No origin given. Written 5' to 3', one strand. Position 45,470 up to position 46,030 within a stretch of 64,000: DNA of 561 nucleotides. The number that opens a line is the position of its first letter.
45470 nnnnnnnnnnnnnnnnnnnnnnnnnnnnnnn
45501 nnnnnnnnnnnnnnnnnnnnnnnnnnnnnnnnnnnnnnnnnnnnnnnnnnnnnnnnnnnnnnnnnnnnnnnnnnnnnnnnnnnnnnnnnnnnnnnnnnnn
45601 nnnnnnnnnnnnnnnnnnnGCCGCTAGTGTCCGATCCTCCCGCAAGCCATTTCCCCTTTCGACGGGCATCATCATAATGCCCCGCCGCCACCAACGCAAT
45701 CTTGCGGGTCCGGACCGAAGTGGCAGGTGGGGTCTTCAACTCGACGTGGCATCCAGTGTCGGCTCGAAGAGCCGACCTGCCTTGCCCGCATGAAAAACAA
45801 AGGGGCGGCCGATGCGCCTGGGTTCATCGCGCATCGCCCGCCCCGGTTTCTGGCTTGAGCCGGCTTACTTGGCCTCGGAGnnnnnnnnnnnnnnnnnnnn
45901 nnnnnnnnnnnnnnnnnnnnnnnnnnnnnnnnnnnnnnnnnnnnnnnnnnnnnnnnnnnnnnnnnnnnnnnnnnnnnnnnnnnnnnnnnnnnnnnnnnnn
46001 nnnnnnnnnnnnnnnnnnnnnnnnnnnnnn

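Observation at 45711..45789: Conserved ~80-nt intergenic element with a perfect 8-bp hairpin, present at two distant loci (copy A)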

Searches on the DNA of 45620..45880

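Call 7: search_rna_families(source=window, start=45620, end=45880, threshold=evalue, max_evalue=10, show_alignments=3)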
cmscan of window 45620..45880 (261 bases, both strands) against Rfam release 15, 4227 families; matches with E-value up to 10: 2.
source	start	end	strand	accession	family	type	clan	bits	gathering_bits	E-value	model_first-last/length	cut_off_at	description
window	45796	45875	-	RF02241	Xoo2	Gene; sRNA;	-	15.1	45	1.1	1-78/78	no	Xanthomonadaceae sRNA Xoo2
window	45777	45807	+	RF01100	PK-BYV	Cis-reg;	-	12.2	50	5.5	1-40/40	no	3'-terminal pseudoknot in BYV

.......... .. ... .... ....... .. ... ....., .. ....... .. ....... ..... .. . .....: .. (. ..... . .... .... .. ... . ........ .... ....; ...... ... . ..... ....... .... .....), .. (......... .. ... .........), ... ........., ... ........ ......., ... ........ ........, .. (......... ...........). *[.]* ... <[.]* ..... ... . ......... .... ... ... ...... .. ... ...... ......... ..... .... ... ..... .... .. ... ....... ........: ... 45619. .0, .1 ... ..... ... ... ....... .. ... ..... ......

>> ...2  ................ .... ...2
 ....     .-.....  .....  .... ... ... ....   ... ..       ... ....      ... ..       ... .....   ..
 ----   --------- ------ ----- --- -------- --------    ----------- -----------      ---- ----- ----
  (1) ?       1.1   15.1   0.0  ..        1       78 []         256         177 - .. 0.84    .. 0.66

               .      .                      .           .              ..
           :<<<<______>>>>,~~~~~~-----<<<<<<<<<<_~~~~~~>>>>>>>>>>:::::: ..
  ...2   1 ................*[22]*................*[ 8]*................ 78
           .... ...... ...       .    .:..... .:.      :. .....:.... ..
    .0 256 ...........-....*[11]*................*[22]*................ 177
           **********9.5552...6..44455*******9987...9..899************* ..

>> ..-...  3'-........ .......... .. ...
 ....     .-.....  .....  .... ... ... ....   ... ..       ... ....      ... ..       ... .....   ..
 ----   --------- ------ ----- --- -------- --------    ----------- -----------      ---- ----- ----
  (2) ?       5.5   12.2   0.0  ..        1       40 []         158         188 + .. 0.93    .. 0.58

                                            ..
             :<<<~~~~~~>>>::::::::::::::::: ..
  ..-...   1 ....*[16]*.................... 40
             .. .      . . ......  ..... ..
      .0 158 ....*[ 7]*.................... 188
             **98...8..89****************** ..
